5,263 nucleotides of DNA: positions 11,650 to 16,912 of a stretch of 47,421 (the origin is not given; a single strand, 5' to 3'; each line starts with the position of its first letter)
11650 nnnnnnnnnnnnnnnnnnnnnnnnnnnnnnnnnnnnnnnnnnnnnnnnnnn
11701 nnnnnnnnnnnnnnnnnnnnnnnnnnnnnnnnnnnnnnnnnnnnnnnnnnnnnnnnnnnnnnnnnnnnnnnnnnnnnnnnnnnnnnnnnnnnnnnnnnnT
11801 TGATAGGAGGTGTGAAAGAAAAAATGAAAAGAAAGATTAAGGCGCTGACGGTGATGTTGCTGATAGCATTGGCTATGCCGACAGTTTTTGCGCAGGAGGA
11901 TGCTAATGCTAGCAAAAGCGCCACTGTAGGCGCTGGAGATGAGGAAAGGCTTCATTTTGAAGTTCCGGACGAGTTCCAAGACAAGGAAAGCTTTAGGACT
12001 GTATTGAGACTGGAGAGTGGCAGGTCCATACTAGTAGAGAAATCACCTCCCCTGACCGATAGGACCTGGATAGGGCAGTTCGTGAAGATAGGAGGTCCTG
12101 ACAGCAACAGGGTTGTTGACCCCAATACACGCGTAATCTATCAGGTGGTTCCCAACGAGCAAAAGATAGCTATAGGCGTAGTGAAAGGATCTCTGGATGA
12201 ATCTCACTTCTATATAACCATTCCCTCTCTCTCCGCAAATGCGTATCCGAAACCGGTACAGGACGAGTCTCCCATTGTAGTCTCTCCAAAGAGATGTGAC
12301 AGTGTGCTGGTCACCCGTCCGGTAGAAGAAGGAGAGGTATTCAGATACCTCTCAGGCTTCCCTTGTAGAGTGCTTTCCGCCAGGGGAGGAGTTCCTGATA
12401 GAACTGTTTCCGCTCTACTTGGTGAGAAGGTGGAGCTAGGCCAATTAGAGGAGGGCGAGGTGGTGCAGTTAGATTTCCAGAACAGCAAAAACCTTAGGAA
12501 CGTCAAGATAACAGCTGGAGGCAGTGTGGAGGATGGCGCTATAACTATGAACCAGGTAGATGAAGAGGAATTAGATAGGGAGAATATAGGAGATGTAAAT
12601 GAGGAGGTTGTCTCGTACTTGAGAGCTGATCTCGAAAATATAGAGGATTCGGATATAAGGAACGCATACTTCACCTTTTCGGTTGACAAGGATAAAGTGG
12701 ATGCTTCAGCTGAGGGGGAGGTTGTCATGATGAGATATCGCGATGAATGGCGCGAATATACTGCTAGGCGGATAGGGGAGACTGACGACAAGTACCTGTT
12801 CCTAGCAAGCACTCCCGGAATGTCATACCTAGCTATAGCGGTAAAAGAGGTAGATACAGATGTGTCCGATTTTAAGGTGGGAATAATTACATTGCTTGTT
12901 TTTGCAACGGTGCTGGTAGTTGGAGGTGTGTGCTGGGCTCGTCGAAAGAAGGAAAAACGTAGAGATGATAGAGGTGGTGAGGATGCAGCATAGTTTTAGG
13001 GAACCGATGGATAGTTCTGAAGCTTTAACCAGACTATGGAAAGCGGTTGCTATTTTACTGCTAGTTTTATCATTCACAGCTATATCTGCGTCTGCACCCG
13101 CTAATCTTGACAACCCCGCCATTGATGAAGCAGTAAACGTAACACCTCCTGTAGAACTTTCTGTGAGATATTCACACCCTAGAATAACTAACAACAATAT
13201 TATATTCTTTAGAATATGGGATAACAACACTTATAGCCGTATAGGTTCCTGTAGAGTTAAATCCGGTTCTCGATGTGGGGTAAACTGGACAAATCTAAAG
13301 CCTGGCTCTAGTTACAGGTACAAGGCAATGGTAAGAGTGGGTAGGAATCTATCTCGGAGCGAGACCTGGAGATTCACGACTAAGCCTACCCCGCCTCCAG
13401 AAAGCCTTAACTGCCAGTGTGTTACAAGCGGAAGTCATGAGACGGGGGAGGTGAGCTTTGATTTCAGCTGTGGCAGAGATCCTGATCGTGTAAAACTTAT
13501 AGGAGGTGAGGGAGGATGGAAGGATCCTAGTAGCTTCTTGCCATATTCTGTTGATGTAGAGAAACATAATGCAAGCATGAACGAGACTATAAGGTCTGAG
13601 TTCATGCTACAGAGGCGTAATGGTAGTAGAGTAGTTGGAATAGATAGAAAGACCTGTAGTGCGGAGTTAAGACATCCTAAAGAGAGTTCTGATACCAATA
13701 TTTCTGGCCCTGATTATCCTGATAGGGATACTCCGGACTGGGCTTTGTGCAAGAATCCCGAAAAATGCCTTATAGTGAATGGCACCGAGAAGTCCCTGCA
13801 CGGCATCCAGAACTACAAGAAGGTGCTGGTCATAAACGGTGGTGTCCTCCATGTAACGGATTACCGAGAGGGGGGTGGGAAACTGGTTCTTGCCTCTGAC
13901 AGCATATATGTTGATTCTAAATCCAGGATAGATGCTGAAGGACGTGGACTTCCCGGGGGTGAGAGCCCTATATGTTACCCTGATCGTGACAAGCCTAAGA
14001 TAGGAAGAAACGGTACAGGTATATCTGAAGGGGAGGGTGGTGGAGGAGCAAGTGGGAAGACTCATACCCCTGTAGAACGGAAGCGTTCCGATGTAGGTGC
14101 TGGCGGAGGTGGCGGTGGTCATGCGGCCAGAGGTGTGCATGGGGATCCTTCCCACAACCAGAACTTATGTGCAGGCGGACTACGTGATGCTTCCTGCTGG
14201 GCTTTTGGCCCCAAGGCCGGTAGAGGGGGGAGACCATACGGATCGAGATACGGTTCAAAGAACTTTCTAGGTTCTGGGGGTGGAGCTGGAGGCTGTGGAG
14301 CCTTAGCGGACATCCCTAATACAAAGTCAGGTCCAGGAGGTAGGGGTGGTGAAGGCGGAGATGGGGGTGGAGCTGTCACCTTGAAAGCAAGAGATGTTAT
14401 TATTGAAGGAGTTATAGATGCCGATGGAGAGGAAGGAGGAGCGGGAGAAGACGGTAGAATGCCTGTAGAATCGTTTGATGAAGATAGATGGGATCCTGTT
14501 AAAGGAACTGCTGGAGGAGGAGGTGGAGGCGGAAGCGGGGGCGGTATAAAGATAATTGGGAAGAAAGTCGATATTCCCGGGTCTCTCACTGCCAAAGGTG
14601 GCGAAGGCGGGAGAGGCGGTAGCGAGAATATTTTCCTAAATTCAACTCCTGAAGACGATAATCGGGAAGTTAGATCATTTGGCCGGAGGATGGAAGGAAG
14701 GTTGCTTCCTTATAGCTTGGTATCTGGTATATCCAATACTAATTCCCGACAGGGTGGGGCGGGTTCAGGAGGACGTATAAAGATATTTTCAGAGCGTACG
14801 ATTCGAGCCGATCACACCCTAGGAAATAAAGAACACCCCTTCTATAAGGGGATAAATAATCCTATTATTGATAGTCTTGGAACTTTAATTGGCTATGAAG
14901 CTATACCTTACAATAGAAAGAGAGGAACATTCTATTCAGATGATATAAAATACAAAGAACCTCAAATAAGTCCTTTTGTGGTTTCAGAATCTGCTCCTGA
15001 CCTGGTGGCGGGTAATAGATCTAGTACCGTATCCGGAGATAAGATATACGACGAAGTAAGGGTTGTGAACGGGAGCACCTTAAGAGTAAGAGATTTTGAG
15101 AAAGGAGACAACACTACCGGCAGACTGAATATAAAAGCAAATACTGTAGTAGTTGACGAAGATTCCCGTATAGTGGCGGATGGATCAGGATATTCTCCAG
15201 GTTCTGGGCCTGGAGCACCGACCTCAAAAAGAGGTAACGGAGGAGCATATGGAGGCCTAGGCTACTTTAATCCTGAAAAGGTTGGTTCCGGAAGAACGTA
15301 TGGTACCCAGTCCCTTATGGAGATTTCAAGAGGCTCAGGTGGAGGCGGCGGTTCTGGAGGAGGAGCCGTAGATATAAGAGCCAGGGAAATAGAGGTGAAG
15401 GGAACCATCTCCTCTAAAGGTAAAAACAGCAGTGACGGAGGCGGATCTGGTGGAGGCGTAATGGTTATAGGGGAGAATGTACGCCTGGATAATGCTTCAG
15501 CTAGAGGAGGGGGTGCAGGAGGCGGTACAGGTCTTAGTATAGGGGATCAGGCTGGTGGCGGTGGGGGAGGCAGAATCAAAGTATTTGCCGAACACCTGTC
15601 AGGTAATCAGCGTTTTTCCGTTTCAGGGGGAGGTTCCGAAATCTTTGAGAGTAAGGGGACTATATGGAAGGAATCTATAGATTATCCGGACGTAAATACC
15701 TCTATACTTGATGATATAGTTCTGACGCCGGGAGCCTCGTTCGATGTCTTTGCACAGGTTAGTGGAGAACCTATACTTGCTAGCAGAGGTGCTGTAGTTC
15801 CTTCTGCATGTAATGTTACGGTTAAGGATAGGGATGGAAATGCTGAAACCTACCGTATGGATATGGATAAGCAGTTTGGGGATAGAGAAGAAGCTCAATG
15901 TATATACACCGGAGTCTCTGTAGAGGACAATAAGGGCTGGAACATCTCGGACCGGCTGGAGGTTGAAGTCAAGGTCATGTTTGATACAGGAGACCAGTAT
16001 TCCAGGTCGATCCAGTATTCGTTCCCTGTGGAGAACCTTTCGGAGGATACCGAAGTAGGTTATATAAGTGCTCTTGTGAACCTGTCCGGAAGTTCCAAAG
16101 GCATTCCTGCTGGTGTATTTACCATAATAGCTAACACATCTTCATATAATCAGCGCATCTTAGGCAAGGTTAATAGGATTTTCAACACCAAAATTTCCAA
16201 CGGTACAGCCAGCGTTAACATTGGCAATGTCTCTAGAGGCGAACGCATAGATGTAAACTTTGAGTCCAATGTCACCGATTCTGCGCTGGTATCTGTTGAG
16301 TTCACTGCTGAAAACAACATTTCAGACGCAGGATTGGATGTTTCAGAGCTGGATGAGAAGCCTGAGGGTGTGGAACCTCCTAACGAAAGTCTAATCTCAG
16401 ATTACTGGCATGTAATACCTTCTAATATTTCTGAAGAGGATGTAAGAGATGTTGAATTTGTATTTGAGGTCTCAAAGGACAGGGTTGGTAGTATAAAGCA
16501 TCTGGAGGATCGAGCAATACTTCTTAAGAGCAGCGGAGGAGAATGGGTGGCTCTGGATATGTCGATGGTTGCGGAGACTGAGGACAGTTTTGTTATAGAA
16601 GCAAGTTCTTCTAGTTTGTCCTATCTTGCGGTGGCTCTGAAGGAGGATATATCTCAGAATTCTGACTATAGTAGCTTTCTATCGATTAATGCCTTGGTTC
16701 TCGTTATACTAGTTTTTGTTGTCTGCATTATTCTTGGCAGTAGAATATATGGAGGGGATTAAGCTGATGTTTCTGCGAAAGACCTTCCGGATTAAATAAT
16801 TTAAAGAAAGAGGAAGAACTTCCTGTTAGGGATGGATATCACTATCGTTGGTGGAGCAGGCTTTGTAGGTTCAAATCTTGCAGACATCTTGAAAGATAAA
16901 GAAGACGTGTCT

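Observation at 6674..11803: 1709-aa protein with two different beta-propellers, an internal TM hairpin and a Cys-rich second ectodomain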

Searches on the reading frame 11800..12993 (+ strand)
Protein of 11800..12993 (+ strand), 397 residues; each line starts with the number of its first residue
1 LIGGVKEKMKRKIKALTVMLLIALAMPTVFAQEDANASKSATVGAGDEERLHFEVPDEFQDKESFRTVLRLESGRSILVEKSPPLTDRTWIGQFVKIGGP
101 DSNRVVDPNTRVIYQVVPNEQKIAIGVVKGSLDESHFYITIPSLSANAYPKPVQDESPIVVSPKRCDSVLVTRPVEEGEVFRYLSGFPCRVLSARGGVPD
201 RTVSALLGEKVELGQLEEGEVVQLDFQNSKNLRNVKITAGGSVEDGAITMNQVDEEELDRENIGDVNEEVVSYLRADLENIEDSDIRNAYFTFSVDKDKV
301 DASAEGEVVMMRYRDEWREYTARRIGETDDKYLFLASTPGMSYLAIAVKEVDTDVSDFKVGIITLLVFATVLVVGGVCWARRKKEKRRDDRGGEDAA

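Call 3: search_protein_families(library=pfam, proteins=[window:11800-12993:+], max_evalue=0.1)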
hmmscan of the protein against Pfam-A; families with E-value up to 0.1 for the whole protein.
window:11800-12993:+ (397 aa): 0 families

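Call 4: search_protein_families(library=ncbifam, proteins=[window:11800-12993:+], max_evalue=0.1)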
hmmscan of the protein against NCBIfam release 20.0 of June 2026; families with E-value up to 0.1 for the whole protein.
window:11800-12993:+ (397 aa): 1 family
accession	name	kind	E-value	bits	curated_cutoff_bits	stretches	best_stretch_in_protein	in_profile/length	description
TIGR04213.1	PGF_pre_PGF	domain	1.4e-10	41.4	28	1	214-347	14-152/153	PGF-pre-PGF domain-containing protein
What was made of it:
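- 11824..12993 (+): Downstream gene 2 of the island: 389-aa secreted protein with a PGF-pre-PGF domain and a C-terminal TM anchor. A GGAGGTG Shine-Dalgarno motif lies 21 nt after the target's stop codon. NCBIfam TIGR04213 41.4 bits (call 4).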

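Call 40: search_protein_families(library=phrogs, proteins=[window:11824-12993:+], max_evalue=0.1)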
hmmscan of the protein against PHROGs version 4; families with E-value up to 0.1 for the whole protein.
window:11824-12993:+ (389 aa): 1 family
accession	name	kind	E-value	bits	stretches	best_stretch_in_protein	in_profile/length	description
phrog_1938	-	unknown function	0.02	15.7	0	1-52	1-40/190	-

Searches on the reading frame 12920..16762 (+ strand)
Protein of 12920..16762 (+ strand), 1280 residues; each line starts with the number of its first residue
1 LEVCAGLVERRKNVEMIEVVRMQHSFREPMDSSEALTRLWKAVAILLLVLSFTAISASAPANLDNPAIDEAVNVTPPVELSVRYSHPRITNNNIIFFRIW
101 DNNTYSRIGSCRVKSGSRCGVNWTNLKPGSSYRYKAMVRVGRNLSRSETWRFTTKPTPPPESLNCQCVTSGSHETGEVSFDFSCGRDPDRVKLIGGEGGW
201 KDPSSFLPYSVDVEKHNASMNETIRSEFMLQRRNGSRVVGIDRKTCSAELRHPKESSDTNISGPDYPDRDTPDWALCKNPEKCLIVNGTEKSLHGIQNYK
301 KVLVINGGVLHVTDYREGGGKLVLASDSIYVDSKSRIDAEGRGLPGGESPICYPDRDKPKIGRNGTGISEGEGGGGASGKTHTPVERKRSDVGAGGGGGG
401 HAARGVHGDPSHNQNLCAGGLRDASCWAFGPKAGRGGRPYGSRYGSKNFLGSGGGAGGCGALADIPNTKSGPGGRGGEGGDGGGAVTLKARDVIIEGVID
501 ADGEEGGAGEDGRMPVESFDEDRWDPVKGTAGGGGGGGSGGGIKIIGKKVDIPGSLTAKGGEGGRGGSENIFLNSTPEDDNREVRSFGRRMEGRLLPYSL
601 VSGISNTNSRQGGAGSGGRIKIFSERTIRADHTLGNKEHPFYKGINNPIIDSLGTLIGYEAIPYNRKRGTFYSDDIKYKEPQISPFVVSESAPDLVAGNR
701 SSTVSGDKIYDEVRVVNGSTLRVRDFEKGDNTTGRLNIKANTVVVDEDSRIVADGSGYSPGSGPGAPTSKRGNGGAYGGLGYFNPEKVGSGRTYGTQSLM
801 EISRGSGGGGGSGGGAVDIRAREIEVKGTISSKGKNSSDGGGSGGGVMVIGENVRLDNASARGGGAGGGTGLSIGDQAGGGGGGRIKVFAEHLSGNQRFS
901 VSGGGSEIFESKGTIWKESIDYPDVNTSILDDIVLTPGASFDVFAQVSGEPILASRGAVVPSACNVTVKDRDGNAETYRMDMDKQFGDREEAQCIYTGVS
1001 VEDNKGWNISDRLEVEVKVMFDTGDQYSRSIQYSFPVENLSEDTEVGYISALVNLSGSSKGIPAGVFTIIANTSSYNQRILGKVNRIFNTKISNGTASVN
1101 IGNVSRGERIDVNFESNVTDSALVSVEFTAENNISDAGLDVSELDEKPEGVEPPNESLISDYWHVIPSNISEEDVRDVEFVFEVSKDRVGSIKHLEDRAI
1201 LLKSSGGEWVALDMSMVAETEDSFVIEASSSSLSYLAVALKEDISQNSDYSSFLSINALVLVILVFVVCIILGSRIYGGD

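Call 3: search_protein_families(library=pfam, proteins=[window:12920-16762:+], max_evalue=0.1)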
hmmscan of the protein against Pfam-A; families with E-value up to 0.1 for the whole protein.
window:12920-16762:+ (1280 aa): 0 families

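Call 4: search_protein_families(library=ncbifam, proteins=[window:12920-16762:+], max_evalue=0.1)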
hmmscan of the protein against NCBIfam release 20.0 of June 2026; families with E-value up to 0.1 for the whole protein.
window:12920-16762:+ (1280 aa): 1 family
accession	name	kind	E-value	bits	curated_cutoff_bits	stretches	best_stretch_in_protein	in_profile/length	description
TIGR04213.1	PGF_pre_PGF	domain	4.1e-08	33.4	28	1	1099-1238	11-151/153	PGF-pre-PGF domain-containing protein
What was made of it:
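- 13007..16762 (+): Downstream gene 3 of the island: 1251-aa Gly-rich, sequon-rich surface protein with a PGF-pre-PGF domain and a C-terminal TM anchor. NCBIfam TIGR04213 33.4 bits (call 4).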

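Call 40: search_protein_families(library=phrogs, proteins=[window:13007-16762:+], max_evalue=0.1)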
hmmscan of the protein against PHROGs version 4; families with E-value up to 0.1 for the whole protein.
window:13007-16762:+ (1251 aa): 1 family
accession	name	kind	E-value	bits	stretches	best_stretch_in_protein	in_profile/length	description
phrog_13336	-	unknown function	0.0016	18.8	2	501-590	237-292/339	-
